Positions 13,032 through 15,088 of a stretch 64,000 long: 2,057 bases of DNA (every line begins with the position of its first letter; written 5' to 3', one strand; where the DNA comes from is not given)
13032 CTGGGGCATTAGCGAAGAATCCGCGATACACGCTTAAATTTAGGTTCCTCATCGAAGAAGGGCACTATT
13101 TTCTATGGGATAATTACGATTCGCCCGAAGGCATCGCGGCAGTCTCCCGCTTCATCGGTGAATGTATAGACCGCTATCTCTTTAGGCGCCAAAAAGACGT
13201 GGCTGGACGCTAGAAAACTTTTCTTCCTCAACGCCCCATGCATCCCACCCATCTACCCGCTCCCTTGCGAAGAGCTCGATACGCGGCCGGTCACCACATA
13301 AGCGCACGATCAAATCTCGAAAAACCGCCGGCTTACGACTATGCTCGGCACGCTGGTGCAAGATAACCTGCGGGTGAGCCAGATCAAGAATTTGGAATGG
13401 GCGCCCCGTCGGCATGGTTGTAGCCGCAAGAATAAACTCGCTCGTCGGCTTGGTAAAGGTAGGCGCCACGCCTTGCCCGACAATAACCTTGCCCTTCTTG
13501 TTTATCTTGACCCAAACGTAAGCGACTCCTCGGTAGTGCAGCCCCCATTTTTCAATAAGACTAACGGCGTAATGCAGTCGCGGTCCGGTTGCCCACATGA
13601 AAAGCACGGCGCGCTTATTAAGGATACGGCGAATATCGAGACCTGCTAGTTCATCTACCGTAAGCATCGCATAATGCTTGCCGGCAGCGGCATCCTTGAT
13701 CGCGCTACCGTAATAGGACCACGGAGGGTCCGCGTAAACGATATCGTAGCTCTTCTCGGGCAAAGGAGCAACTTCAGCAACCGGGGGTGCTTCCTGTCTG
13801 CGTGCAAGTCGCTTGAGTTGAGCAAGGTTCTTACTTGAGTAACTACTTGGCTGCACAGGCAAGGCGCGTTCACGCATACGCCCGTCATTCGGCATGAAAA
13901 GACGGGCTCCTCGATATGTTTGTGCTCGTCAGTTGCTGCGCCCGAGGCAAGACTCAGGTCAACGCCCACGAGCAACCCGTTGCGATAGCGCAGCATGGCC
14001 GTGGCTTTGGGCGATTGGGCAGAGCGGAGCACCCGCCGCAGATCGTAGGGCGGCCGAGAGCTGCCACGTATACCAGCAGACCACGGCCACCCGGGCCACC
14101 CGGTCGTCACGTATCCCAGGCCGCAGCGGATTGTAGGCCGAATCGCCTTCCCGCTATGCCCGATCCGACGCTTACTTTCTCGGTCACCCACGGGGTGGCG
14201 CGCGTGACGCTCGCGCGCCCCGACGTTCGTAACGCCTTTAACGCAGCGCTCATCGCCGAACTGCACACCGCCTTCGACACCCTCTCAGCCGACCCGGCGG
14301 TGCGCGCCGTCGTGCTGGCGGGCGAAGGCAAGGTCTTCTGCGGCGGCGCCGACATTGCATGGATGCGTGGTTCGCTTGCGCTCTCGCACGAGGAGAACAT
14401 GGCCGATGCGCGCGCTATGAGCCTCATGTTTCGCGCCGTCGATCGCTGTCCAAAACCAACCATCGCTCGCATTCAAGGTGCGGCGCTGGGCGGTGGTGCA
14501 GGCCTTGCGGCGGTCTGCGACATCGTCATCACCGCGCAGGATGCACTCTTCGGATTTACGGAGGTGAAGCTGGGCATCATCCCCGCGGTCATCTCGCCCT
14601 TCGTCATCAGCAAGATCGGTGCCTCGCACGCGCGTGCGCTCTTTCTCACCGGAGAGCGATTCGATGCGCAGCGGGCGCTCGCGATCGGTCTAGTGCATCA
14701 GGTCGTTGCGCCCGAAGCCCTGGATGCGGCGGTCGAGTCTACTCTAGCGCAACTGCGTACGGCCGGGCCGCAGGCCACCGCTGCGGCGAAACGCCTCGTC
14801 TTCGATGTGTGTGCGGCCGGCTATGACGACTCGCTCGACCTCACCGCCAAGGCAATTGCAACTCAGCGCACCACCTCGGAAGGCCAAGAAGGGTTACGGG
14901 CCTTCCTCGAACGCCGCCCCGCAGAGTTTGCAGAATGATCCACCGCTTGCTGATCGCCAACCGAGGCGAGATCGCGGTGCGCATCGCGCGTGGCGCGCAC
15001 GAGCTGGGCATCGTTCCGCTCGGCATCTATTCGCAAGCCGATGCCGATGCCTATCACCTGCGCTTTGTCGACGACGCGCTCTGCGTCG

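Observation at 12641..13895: Low-GC EcoRI/MunI-like Type II restriction-modification pair inserted into the leucine-catabolic operon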

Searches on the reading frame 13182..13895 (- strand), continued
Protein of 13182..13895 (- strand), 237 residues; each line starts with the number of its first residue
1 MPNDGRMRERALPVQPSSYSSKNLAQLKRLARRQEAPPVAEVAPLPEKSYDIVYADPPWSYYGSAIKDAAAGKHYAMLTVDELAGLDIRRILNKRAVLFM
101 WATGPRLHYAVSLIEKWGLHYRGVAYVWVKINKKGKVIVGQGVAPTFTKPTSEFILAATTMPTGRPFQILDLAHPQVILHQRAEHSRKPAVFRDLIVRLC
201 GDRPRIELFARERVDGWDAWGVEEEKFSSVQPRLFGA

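Call 53: find_encoding_contigs(protein=P0099, flank=6000, max_places=5)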
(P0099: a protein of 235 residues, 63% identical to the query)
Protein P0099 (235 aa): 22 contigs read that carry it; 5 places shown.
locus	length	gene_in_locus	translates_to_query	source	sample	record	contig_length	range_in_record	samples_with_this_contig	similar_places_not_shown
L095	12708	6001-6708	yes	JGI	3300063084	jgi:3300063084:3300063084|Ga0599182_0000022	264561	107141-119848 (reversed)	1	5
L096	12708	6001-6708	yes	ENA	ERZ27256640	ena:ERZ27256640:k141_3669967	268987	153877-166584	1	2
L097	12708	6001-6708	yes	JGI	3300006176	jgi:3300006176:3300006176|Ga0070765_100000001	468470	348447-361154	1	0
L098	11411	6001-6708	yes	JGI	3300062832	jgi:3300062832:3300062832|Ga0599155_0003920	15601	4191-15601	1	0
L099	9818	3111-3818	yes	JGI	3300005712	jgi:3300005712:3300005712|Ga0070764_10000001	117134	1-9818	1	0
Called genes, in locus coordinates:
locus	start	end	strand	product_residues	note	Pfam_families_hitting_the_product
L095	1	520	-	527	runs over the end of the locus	PF00384:Molybdopterin, PF01568:Molydop_binding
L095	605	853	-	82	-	PF00384:Molybdopterin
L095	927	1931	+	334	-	PF01063:Aminotran_4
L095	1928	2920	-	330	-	PF13354:Beta-lactamase2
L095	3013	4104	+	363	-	PF01594:AI-2E_transport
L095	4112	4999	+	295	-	PF00491:Arginase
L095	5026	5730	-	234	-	-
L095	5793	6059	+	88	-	PF00462:Glutaredoxin, PF13417:GST_N_3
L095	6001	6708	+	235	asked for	PF05063:MT-A70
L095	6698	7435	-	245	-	PF01940:DUF92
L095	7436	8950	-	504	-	PF00590:TP_methylase, PF02602:HEM4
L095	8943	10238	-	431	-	PF05201:GlutR_N, PF01488:Shikimate_DH, PF03807:F420_oxidored (faint), PF00745:GlutR_dimer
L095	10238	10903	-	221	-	PF06971:Put_DNA-bind_N, PF01408:GFO_IDH_MocA, PF02629:CoA_binding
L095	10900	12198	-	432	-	PF00202:Aminotran_3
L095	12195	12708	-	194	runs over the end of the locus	PF02348:CTP_transf_3 (weak), PF12804:NTP_transf_3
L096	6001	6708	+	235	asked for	PF05063:MT-A70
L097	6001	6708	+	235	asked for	PF05063:MT-A70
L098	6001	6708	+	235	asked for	PF05063:MT-A70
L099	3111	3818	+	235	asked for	PF05063:MT-A70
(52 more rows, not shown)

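Call 55: find_related_loci(query=window:13182-13895:-, collection=metagenome_contigs, flank=4000)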
Query window:13182-13895:- (237 aa) in metagenome_contigs; peptide patterns used: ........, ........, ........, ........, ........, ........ (x = any residue, [..] = any of these).
118 stretches matched a pattern; 8 encode a relative of the query (tblastn E <= 1e-3); 8 distinct loci.
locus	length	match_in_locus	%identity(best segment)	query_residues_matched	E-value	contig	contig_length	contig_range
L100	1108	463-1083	69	17-223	3e-106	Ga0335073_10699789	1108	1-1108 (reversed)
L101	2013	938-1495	68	38-223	7e-92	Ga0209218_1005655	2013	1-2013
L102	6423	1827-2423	62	25-223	2e-85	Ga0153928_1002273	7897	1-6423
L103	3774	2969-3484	48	50-223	4e-49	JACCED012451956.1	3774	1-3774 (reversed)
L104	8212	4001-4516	48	50-223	4e-49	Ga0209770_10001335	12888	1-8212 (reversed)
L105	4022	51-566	48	50-223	3e-49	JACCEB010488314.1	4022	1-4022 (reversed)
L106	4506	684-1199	48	50-223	4e-49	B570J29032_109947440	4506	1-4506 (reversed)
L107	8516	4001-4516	48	50-223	2e-48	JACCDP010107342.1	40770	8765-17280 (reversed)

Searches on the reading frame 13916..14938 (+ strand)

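Call 3: search_protein_families(library=pfam, proteins=[window:13916-14938:+], max_evalue=1)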
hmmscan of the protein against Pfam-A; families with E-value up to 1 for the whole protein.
window:13916-14938:+ (340 aa): 2 families
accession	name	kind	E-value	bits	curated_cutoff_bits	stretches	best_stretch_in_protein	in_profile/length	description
PF00378.25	ECH_1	-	3e-55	187.7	27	1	92-339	4-249/251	Enoyl-CoA hydratase/isomerase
PF16113.10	ECH_2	-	8.3e-33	114.7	27.2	1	95-290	2-197/335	Enoyl-CoA hydratase/isomerase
